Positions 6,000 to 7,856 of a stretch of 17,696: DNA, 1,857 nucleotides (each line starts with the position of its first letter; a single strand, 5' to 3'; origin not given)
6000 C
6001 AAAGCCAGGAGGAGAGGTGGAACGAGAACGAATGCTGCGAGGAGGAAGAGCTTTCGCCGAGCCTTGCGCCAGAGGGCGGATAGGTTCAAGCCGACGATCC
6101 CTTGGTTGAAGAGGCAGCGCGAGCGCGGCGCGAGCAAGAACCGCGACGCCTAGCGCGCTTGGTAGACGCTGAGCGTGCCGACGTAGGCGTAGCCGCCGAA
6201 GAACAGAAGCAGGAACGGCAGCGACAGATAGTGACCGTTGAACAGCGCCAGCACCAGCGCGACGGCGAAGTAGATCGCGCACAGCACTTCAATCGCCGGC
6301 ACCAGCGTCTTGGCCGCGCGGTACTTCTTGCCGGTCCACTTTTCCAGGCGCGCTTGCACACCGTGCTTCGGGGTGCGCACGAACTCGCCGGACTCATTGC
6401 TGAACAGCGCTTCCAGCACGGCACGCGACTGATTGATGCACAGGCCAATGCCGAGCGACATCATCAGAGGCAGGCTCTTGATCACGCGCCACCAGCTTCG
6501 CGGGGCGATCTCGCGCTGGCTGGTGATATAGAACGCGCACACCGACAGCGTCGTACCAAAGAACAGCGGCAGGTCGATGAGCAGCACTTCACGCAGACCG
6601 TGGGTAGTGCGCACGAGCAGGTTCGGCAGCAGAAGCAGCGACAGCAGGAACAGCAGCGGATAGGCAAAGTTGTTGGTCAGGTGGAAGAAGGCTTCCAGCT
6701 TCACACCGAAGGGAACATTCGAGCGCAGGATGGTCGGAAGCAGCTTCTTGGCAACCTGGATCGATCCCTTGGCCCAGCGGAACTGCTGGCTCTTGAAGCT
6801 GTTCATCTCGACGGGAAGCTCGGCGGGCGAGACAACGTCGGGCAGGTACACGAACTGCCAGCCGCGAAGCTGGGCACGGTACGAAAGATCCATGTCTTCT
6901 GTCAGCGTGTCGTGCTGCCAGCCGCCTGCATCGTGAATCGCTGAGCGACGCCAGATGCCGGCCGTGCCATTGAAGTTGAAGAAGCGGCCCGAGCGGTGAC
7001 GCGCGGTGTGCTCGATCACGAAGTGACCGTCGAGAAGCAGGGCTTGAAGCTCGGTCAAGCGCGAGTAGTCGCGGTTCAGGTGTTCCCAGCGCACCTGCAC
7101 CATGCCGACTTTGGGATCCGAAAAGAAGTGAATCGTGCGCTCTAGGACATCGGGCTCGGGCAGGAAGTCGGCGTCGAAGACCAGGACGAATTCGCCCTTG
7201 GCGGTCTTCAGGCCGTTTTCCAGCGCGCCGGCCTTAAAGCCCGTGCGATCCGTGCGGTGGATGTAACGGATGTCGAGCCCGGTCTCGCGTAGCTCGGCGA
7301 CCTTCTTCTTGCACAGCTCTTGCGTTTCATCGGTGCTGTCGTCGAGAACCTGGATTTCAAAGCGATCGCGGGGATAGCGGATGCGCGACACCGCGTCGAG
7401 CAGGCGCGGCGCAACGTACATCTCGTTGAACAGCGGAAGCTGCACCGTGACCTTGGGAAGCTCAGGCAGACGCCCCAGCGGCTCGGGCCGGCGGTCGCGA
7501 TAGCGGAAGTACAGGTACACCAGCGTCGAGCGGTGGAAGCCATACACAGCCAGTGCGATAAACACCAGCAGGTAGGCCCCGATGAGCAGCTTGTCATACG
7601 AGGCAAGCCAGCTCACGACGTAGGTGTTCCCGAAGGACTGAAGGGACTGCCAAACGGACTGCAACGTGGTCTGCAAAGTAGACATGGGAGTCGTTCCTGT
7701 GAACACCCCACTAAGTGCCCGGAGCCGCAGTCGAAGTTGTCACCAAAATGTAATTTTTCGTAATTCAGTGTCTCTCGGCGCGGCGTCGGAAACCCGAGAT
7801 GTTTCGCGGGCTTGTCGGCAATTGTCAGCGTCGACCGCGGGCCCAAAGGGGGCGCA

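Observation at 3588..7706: PbpC coupled to a CslA-like processive GT2 instead of alpha-2-macroglobulin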

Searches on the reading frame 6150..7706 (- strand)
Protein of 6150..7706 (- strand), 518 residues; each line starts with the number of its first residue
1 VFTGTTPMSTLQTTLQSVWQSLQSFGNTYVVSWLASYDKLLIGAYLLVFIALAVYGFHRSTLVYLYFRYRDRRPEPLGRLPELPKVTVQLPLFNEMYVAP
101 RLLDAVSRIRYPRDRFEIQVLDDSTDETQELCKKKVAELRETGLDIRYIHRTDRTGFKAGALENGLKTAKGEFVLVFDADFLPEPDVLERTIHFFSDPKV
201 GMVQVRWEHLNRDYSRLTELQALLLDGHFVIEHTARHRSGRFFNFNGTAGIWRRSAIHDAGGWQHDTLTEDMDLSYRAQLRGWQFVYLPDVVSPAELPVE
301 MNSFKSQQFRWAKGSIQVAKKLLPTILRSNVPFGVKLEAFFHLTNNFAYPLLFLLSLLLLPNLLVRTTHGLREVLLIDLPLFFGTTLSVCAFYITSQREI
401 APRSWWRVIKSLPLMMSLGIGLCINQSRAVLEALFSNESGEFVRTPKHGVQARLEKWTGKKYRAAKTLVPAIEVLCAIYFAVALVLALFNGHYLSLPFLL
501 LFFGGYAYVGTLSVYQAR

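Call 4: search_protein_families(library=pfam, proteins=[window:6150-7706:-])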
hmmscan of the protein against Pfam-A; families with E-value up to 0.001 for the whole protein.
window:6150-7706:- (518 aa): 6 families
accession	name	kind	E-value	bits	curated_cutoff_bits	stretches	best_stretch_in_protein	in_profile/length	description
PF13641.12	Glyco_tranf_2_3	-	1.3e-27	97.7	27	1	84-314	1-230/230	Glycosyltransferase like family 2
PF13632.12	Glyco_trans_2_3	-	8.8e-22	78.3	27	1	173-358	1-191/198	Glycosyl transferase family group 2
PF00535.33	Glycos_transf_2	-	1.4e-19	71.1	23.3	1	89-216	3-124/168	Glycosyl transferase family 2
PF13506.12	Glyco_transf_21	-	1.7e-12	47.6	21.7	1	158-313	18-174/174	Glycosyl transferase family 21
PF03552.20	Cellulose_synt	-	6e-05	22.2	24.7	1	262-407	416-567/722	Cellulose synthase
PF10111.15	Glyco_tranf_2_2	-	7.9e-05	22.7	27.3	1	97-285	14-206/276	Glycosyltransferase like family 2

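Call 5: search_protein_families(library=ncbifam, proteins=[window:6150-7706:-])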
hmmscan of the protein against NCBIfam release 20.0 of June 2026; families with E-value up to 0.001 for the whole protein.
window:6150-7706:- (518 aa): 19 families
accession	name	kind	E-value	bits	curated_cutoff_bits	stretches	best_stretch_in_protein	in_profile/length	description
TIGR03030.1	CelA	equivalog_domain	1.6e-37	128.9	699.1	1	52-355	97-415/714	UDP-forming cellulose synthase catalytic subunit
TIGR03937.1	PgaC_IcaA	equivalog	1.5e-31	109.7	422.3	1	60-379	19-334/407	poly-beta-1,6-N-acetyl-D-glucosamine synthase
NF008558.0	PRK11498.1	equivalog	3.1e-24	84.9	992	1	70-320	258-506/872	UDP-forming cellulose synthase catalytic subunit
TIGR03965.1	mycofact_glyco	equivalog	1e-21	77.4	280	1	80-333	70-318/467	mycofactocin biosynthesis glycosyltransferase MftF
NF041875.1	EPS_EpsD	equivalog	1.2e-13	51.1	370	1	88-293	3-204/325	exopolysaccharide biosynthesis glycosyltransferase EpsD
NF053846.1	glyco_with_XrtP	equivalog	1.4e-13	50.4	520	1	261-370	245-349/440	XrtP-associated glycosyltransferase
TIGR04242.1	nodulat_NodC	equivalog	2.7e-13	49.7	550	1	80-368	44-332/395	chitooligosaccharide synthase NodC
TIGR03111.1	glyc2_xrt_Gpos1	hypoth_equivalog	1.3e-12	47.3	363.95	1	48-323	16-294/439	TIGR03111 family XrtG-associated glycosyltransferase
TIGR03472.1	HpnI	equivalog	6.1e-10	38.5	310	1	80-354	37-309/373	bacteriohopanetetrol glucosamine biosynthesis glycosyltransferase HpnI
NF003962.0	PRK05454.2-5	equivalog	2.1e-07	29.9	328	1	27-205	78-267/641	glucans biosynthesis glucosyltransferase MdoH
NF047683.1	TeichurnBiosyTuaG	equivalog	2.1e-06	27.6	400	1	84-217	6-133/252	teichuronic acid biosynthesis protein TuaG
NF041865.1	EpsU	equivalog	2.5e-06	26.8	700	1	71-330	26-280/394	exopolysaccharide biosynthesis GT2 family glycosyltransferase EpsU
TIGR04283.1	glyco_like_mftF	equivalog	3e-06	27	182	1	88-293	3-183/221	TIGR04283 family arsenosugar biosynthesis glycosyltransferase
NF038302.1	EPS_HpsE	equivalog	9.2e-06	24.8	300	1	86-201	3-118/307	hormogonium polysaccharide biosynthesis glycosyltransferase HpsE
NF047588.1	GlcsyltransPgfSStrep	equivalog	1.4e-05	24.4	500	1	85-196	2-111/308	glycosyltransferase PgfS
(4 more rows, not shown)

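Call 9: find_homologous_proteins(query=window:6150-7685:-)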
Query window:6150-7685:- (511 aa): 8000 proteins with E <= 0.001 among 8000 candidates; the best 120 are listed.
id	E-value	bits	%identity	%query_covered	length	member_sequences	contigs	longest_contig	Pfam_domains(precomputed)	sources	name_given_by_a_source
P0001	0.0e+0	1103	95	100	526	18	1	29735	PF13632.13,PF10111.15,PF13506.14,PF13641.13,PF03552.21,PF00535.33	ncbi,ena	-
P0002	3.5e-292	988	86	97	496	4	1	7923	PF13632.13,PF10111.15,PF13506.14,PF13641.13,PF00535.33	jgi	jgi:cellulose synthase/poly-beta-1,6-N-acetylglucosamine synthase-like glycosyltransferase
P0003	1.8e-290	982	84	100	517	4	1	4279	PF13632.13,PF13506.14,PF13641.13,PF03552.21,PF00535.33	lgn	-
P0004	1.2e-289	979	84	99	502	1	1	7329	PF13632.13,PF10111.15,PF13506.14,PF13641.13,PF00535.33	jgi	jgi:cellulose synthase/poly-beta-1,6-N-acetylglucosamine synthase-like glycosyltransferase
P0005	9.6e-289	976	85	97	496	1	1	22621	PF13632.13,PF10111.15,PF13506.14,PF13641.13,PF00535.33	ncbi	-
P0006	1.8e-286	969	85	96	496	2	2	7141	PF13632.13,PF10111.15,PF13506.14,PF13641.13,PF00535.33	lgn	-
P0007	4.7e-284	961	84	97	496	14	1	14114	PF13632.13,PF10111.15,PF13506.14,PF13641.13,PF00535.33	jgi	jgi:cellulose synthase/poly-beta-1,6-N-acetylglucosamine synthase-like glycosyltransferase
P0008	5.1e-284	961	84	97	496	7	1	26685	PF13632.13,PF10111.15,PF13506.14,PF13641.13,PF00535.33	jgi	jgi:cellulose synthase/poly-beta-1,6-N-acetylglucosamine synthase-like glycosyltransferase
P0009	8.9e-282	953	83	96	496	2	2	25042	PF13632.13,PF13506.14,PF13641.13,PF00535.33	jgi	jgi:cellulose synthase/poly-beta-1,6-N-acetylglucosamine synthase-like glycosyltransferase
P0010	2.4e-281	952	82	96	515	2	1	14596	PF13632.13,PF13506.14,PF13641.13,PF00535.33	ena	-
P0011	5.4e-280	947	82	97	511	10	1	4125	PF13632.13,PF10111.15,PF13506.14,PF13641.13,PF00535.33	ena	-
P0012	8.3e-280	947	83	96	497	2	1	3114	PF13632.13,PF10111.15,PF13506.14,PF13641.13,PF00535.33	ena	-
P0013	4.1e-278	941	84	96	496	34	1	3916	PF13632.13,PF10111.15,PF13506.14,PF13641.13,PF00535.33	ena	-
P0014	9.9e-278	940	82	97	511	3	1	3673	PF13632.13,PF10111.15,PF13506.14,PF13641.13,PF00535.33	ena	-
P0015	3.1e-277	938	81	97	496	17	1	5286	PF13632.13,PF13506.14,PF13641.13,PF00535.33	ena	-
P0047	8.1e-252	854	76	96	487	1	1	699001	PF13632.13,PF13506.14,PF13641.13,PF03552.21,PF00535.33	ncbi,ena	-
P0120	1.4e-236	804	70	96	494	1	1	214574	PF13632.13,PF13506.14,PF13641.13,PF00535.33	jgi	jgi:cellulose synthase/poly-beta-1,6-N-acetylglucosamine synthase-like glycosyltransferase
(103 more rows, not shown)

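Call 10: find_encoding_contigs(protein=P0001, flank=10000, max_places=3)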
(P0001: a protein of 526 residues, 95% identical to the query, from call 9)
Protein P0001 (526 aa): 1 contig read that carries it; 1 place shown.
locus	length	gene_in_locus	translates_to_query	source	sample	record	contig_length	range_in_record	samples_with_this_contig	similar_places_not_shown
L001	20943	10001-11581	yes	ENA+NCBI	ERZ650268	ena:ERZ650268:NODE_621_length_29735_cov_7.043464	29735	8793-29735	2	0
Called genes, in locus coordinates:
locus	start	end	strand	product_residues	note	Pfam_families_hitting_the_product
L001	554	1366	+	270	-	-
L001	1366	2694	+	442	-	PF13676:TIR_2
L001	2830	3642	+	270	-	-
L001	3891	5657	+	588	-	-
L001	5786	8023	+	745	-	-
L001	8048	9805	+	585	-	PF13620:CarboxypepD_reg (faint)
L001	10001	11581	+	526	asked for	PF13506:Glyco_transf_21, PF00535:Glycos_transf_2, PF10111:Glyco_tranf_2_2 (weak), PF13641:Glyco_tranf_2_3, PF03552:Cellulose_synt (faint), PF13632:Glyco_trans_2_3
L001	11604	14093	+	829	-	PF00912:Transgly, PF00905:Transpeptidase, PF06832:BiPBP_C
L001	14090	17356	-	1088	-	PF14559:TPR_19 (faint), PF12895:ANAPC3 (faint)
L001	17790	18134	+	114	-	PF04020:Phage_holin_4_2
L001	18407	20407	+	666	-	PF00005:ABC_tran (faint), PF02463:SMC_N (faint), PF17760:UvrA_inter, PF17755:UvrA_DNA-bind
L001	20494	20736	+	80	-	-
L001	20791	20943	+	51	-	?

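Call 11: find_encoding_contigs(protein=P0047, flank=10000, max_places=3)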
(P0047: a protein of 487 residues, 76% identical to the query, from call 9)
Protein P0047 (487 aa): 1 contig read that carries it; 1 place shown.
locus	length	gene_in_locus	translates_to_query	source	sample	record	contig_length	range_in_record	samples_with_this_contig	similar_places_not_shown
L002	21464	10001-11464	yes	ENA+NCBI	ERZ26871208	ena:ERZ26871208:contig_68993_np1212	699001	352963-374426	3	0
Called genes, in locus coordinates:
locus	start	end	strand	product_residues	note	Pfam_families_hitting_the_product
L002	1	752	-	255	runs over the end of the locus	PF01553:Acyltransferase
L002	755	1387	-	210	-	-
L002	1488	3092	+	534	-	PF00496:SBP_bac_5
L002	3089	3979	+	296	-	PF19300:BPD_transp_1_N, PF00528:BPD_transp_1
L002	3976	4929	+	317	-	PF00528:BPD_transp_1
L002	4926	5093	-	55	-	-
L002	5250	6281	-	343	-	-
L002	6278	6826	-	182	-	-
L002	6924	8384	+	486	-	PF00749:tRNA-synt_1c, PF19269:Anticodon_2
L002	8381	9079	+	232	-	PF02517:Rce1-like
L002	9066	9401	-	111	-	-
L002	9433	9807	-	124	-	-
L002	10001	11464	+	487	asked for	PF13506:Glyco_transf_21, PF00535:Glycos_transf_2, PF13641:Glyco_tranf_2_3, PF03552:Cellulose_synt (faint), PF13632:Glyco_trans_2_3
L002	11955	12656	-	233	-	PF18013:Phage_lysozyme2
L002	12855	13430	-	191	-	PF13183:Fer4_8 (faint), PF14697:Fer4_21 (faint), PF12838:Fer4_7 (weak), PF00037:Fer4 (weak)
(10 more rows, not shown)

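Call 12: find_encoding_contigs(protein=P0120, flank=10000, max_places=3)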
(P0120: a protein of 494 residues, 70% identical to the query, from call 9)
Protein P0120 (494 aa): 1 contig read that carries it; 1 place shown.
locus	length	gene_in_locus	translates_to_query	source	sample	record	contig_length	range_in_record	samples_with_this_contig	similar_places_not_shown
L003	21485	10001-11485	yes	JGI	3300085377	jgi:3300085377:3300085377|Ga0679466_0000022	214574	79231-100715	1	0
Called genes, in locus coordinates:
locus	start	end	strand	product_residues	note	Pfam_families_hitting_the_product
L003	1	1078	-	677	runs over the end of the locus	-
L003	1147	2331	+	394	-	PF05977:MFS_3 (faint), PF06609:TRI12 (weak), PF07690:MFS_1, PF00083:Sugar_tr (weak), PF07690:MFS_1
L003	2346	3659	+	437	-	PF13450:NAD_binding_8, PF01593:Amino_oxidase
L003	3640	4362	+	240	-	PF00535:Glycos_transf_2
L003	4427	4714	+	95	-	-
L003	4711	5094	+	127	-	PF01850:PIN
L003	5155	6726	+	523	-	PF00512:HisKA, PF02518:HATPase_c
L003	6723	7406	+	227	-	PF00072:Response_reg, PF00486:Trans_reg_C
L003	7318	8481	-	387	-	PF00413:Peptidase_M10 (faint)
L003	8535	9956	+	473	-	PF00749:tRNA-synt_1c, PF19269:Anticodon_2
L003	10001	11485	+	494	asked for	PF13506:Glyco_transf_21, PF13641:Glyco_tranf_2_3, PF00535:Glycos_transf_2, PF13632:Glyco_trans_2_3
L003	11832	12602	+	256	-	PF00481:PP2C, PF13672:PP2C_2, PF07228:SpoIIE (faint)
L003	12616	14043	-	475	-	PF00672:HAMP, PF00512:HisKA, PF02518:HATPase_c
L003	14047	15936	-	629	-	PF13442:Cytochrome_CBB3 (weak), PF00034:Cytochrom_C (weak), PF03239:FTR1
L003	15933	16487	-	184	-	PF27139:Aq_1264_TM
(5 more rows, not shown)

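Call 14: find_related_loci(query=A1, collection=genome_contigs, flank=10000)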
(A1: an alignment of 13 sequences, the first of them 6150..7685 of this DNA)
Query A1 (511 aa) in genome_contigs; peptide patterns used: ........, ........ (x = any residue, [..] = any of these).
600 stretches matched a pattern (row limit reached: there are more); 598 encode a relative of the query (tblastn E <= 1e-3); the best 80 are kept; 80 distinct loci.
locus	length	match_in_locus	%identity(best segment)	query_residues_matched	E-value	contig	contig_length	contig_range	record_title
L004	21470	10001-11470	84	20-509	0e+0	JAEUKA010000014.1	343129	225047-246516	MAG: Myxococcales bacterium isolate new MAG-83 k141_3524997, whole genome shotgun sequence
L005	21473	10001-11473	68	31-510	0e+0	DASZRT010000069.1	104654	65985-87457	MAG TPA_asm: Polyangia bacterium isolate SMAG_U6031 k141_423628, whole genome shotgun sequence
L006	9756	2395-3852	69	33-509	0e+0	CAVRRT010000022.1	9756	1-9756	MAG: uncultured proteobacterium isolate MFD04540.bin.2.43 genome assembly, contig: contig_28817, whole genome shotgun se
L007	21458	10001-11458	69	32-510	0e+0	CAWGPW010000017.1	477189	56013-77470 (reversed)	MAG: uncultured delta proteobacterium isolate MFD05502.bin.2.3 genome assembly, contig: contig_28497, whole genome shotg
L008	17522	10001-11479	69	27-510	0e+0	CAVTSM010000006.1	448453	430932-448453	MAG: uncultured proteobacterium isolate MFD09368.bin.2.175 genome assembly, contig: contig_17008, whole genome shotgun s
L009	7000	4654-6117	69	33-511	0e+0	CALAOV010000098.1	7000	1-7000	MAG TPA_asm: uncultured Myxococcales bacterium isolate ERR1034454_bin.31_CONCOCT_v1.1_MAG genome assembly, contig: ERZ17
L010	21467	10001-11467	69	31-510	0e+0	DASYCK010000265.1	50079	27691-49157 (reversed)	MAG TPA_asm: Polyangia bacterium isolate SMAG_U4931 k141_2877414, whole genome shotgun sequence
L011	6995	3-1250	77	95-511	0e+0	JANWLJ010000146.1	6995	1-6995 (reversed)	MAG: Polyangium sp. isolate CRAIB_MAG117 c_000000053809, whole genome shotgun sequence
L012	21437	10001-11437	64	31-511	0e+0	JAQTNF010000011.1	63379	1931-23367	MAG: Deltaproteobacteria bacterium isolate STA_58 NODE_895_length_63379_cov_3.927164_Sandtown_A, whole genome shotgun se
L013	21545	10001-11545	57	1-510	0e+0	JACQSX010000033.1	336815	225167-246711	MAG: Acidobacteria bacterium isolate NC_groundwater_1396_Ag_S-0.65um_54_125 S_p65_S5_coassembly_k141_3226419, whole geno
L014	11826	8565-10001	60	31-511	0e+0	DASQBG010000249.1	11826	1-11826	MAG TPA_asm: Myxococcales bacterium isolate SMAG_U11665 k141_1685463, whole genome shotgun sequence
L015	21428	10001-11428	60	31-509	0e+0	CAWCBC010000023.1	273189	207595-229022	MAG: uncultured Acidobacteriota bacterium isolate MFD05454.bin.2.113 genome assembly, contig: contig_66863, whole genome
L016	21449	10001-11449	59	25-509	0e+0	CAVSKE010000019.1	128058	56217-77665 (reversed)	MAG: uncultured Acidobacteriota bacterium isolate MFD02360.bin.2.183 genome assembly, contig: contig_30992, whole genome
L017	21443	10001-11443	58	27-509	0e+0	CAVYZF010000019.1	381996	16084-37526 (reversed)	MAG: uncultured Acidobacteriota bacterium isolate MFD02242.bin.1.226 genome assembly, contig: contig_43548, whole genome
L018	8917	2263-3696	59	31-509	0e+0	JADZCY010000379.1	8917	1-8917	MAG: Acidobacteria bacterium isolate SJ750 c_000001298294, whole genome shotgun sequence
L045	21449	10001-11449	56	29-511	0e+0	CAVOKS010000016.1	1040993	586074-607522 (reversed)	MAG: uncultured Acidobacteriota bacterium isolate MFD00082.bin.2.16 genome assembly, contig: contig_3434, whole genome s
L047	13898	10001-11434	58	31-509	0e+0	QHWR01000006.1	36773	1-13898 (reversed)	MAG: Acidobacteria bacterium isolate gp6 AA38 14_1009_16_40cm_scaffold_10732_curated, whole genome shotgun sequence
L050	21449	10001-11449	55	29-509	0e+0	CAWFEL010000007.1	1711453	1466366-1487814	MAG: uncultured Acidobacteriota bacterium isolate MFD04463.bin.1.321 genome assembly, contig: contig_5961, whole genome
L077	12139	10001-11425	57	38-511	2e-179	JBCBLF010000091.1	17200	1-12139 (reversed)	MAG: Cyanobacteria bacterium J06627_8 NODE_91_length_17200_cov_6.316475, whole genome shotgun sequence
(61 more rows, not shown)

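Call 17: find_related_loci(query=window:6150-7685:-, collection=metagenome_contigs, flank=6000)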
Query window:6150-7685:- (511 aa) in metagenome_contigs; peptide patterns used: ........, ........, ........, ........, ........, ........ (x = any residue, [..] = any of these).
600 stretches matched a pattern (row limit reached: there are more); 533 encode a relative of the query (tblastn E <= 1e-3); the best 80 are kept; 80 distinct loci.
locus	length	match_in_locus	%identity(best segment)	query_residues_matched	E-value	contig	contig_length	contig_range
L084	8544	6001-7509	81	9-511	0e+0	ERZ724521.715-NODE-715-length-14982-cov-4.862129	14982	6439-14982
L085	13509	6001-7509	81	9-511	0e+0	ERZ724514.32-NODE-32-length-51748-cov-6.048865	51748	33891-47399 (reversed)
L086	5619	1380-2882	81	10-511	0e+0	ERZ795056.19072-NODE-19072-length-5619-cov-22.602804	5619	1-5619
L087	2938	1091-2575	82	17-511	0e+0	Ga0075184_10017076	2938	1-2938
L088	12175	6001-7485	82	17-511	0e+0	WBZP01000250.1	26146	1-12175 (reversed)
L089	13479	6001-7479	81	15-511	0e+0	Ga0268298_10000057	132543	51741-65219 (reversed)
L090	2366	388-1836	77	29-511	0e+0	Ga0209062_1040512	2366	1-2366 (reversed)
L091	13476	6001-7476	74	21-511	0e+0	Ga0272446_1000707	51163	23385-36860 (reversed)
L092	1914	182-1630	71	30-511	0e+0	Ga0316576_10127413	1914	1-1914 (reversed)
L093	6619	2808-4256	71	30-511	0e+0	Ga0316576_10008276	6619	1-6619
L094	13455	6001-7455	72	30-511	0e+0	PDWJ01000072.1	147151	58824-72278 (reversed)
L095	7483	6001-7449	73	30-511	0e+0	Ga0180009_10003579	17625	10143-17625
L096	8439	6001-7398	73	49-511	0e+0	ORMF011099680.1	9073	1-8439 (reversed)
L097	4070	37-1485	69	27-510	0e+0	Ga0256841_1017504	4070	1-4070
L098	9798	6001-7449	73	30-511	0e+0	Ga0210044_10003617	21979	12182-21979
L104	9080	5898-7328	62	33-511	0e+0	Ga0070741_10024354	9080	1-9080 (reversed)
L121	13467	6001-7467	59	17-510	0e+0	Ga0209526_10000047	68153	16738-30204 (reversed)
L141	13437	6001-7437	61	31-511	0e+0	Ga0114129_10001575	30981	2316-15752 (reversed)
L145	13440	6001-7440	59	30-511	0e+0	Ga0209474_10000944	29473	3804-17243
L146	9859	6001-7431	60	33-511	0e+0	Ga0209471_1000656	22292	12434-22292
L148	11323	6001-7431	61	33-511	0e+0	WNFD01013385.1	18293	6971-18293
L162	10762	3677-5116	59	27-509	0e+0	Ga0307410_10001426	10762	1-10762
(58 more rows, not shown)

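Call 22: search_solved_structures(query=window:6150-7685:-, max_evalue=0.001)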
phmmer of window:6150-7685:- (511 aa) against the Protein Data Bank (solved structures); distinct sequences matched with E-value up to 0.001: 19.
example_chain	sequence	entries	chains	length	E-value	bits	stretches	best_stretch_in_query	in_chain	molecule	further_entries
5ej1_A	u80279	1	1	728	6.5e-24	87.7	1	37-350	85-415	Putative cellulose synthase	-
4hg6_A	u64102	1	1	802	7.7e-24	87.5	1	37-350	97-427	Cellulose Synthase Subunit A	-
4p00_A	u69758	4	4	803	7.7e-24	87.5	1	37-350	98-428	Cellulose Synthase A subunit | Cellulose Synthase subunit A | Putative cellulose synthase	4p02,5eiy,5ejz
7lby_A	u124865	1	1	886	7.7e-22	80.9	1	48-349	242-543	Cellulose synthase catalytic subunit [UDP-forming]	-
9b8v_E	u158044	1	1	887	7.7e-22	80.9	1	48-349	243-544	Cellulose synthase catalytic subunit [UDP-forming]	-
9fmv_A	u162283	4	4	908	8.1e-22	80.8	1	48-349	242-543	Cellulose synthase catalytic subunit [UDP-forming]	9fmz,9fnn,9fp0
6yv7_A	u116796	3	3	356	2.1e-20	76.1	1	39-344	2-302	Glycosyl transferase, family 2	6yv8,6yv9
6yv7_B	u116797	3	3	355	2.8e-20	75.7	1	40-344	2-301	Glycosyl transferase, family 2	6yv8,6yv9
2z87_A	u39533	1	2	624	4.5e-06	28.9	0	81-186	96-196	Chondroitin synthase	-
2z86_A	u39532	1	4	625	4.5e-06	28.9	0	81-186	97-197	Chondroitin synthase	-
26qs_A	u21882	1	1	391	9.4e-06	27.8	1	38-311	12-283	Ceramide glucosyltransferase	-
26qf_A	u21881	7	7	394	9.6e-06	27.8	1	38-311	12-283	Ceramide glucosyltransferase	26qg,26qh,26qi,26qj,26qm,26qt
5tze_C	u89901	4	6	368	1.4e-05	27.2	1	78-195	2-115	Glycosyl transferase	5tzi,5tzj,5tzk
8dqk_A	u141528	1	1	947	1.8e-05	26.8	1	252-381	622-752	Cellulose synthase-like CslF6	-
5tz8_A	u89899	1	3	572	2.9e-05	26.2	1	78-194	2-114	Glycosyl transferase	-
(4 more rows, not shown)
